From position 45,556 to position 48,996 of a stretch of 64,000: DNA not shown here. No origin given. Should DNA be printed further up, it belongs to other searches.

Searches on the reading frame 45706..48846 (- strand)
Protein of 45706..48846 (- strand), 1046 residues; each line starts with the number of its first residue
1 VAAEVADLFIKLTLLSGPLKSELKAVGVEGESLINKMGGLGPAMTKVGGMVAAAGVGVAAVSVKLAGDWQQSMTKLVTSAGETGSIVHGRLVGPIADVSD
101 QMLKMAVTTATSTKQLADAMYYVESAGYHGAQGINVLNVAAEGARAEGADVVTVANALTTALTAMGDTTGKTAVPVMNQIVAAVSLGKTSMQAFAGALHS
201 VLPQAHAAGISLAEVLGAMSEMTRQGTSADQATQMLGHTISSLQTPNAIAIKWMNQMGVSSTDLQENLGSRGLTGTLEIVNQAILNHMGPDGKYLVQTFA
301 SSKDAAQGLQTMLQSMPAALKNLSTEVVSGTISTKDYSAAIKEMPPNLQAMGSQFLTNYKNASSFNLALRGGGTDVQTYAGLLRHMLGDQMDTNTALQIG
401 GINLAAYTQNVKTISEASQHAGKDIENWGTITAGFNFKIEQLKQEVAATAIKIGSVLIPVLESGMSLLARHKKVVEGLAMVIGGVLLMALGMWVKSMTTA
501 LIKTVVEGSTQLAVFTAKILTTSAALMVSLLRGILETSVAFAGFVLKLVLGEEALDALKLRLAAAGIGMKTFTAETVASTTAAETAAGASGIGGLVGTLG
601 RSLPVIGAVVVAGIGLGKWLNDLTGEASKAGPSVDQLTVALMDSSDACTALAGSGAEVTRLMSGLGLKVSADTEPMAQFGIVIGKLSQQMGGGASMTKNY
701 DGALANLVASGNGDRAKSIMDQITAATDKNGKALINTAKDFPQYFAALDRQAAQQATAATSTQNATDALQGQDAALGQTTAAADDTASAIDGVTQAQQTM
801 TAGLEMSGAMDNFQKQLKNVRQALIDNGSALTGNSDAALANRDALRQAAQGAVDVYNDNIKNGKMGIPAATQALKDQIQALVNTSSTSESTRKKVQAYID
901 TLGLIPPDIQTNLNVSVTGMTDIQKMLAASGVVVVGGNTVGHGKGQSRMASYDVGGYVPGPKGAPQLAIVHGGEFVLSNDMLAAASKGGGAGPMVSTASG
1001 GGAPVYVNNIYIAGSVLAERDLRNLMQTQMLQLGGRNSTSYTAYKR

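Call 9: search_protein_families(library=phrogs, proteins=[window:45706-48846:-], max_evalue=0.00001)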
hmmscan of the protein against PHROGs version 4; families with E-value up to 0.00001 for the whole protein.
window:45706-48846:- (1046 aa): 10 families
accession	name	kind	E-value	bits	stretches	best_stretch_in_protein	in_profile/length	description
phrog_2723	-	tail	1.9e-57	196.1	1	49-615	157-703/1578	tail length tape measure protein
phrog_4704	-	tail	1.8e-25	90.7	1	20-283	169-425/625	tail length tape measure protein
phrog_1533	-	tail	5.2e-24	84.9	1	23-883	212-818/1688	tail length tape measure protein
phrog_1272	-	tail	6e-23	81.6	1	21-314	217-501/1606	tail length tape measure protein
phrog_167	-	tail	2e-18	66.6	1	31-624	252-726/1555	tail length tape measure protein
phrog_28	-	tail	1.3e-17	64.7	1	19-292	212-494/1228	tail length tape measure protein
phrog_991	-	tail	1.9e-17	63.2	1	29-619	250-669/1966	tail length tape measure protein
phrog_5493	-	tail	1.5e-14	54.3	1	35-293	36-285/1102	tail length tape measure protein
phrog_36688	-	tail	3.5e-12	45.6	1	61-245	69-246/1600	tail length tape measure protein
phrog_9696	-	tail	7.1e-12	44.9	1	35-286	48-290/1415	tail length tape measure protein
